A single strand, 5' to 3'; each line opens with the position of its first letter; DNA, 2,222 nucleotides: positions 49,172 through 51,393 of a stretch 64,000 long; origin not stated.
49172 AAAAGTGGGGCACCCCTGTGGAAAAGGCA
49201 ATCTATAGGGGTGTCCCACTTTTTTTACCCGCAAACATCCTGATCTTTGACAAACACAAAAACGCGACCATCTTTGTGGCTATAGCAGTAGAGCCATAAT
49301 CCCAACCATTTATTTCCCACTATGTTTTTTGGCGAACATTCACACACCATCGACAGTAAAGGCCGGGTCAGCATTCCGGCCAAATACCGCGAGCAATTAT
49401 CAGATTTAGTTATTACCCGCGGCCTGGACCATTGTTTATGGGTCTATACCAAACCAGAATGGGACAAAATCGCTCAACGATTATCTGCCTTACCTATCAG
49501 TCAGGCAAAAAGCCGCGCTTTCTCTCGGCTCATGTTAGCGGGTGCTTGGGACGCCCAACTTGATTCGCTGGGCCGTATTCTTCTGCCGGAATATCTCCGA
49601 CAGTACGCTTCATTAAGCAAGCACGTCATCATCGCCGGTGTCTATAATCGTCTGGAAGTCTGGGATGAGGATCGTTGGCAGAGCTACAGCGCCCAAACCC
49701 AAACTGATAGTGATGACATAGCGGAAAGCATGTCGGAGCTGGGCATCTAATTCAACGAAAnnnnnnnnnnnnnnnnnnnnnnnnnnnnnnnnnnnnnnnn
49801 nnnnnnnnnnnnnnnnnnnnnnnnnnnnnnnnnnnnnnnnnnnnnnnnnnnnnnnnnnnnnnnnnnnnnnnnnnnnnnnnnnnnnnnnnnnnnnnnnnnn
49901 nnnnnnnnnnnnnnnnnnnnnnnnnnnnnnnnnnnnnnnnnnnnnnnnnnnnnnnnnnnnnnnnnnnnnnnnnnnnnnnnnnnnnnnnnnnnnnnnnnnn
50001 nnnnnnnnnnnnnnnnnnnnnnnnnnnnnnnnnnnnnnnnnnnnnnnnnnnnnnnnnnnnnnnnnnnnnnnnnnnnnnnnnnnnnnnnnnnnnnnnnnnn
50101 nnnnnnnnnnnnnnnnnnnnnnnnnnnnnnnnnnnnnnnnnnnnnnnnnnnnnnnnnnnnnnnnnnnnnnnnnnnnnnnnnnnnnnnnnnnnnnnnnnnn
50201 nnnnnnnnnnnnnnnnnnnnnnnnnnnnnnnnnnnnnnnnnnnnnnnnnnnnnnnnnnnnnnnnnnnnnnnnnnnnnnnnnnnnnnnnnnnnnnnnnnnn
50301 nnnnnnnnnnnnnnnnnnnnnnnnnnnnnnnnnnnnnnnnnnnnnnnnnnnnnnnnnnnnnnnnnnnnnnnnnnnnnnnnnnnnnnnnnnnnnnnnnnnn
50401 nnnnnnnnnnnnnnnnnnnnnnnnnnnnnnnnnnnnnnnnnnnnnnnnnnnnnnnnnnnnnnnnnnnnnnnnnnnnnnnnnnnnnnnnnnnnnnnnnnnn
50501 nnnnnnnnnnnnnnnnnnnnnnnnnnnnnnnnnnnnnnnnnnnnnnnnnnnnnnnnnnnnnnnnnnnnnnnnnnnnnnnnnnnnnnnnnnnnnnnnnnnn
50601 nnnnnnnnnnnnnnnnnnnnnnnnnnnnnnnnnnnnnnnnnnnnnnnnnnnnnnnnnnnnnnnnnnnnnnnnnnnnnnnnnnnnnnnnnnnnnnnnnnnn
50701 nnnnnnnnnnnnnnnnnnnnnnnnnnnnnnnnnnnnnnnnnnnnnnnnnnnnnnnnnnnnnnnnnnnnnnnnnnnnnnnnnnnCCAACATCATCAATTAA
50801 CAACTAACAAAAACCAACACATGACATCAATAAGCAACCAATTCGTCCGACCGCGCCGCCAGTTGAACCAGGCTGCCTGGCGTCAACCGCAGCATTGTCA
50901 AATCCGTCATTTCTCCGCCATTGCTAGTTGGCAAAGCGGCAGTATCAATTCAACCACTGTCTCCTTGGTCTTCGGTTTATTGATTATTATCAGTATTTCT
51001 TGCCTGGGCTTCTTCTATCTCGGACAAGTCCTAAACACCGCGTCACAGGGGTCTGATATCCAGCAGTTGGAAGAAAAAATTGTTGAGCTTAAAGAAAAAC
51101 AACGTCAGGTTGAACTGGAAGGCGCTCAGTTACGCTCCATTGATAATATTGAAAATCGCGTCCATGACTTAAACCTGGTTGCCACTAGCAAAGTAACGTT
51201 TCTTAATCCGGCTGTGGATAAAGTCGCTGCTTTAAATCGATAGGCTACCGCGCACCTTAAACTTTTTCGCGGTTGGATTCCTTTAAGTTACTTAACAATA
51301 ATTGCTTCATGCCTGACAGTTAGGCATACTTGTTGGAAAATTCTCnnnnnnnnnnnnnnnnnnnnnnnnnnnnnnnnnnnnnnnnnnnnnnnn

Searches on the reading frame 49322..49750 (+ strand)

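Call 83: search_protein_families(library=pfam, proteins=[window:49322-49750:+], max_evalue=0.001)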
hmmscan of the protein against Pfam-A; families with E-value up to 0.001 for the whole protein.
window:49322-49750:+ (142 aa): 1 family
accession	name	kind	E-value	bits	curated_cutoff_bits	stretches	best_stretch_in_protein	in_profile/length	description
PF02381.23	MraZ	-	1.6e-41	140.5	23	2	1-69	1-71/72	MraZ protein, putative antitoxin-like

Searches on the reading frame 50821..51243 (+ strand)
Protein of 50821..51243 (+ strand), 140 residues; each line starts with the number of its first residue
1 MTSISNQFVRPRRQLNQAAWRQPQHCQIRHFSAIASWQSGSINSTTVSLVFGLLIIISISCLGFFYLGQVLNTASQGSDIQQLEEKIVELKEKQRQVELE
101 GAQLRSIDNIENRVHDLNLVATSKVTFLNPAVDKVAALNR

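Call 83: search_protein_families(library=pfam, proteins=[window:50821-51243:+], max_evalue=0.001)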
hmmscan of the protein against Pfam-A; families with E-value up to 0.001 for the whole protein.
window:50821-51243:+ (140 aa): 1 family
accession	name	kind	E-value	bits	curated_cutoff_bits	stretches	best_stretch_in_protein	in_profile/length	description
PF04977.20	DivIC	-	3.5e-05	24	28.9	1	61-121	7-69/80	Septum formation initiator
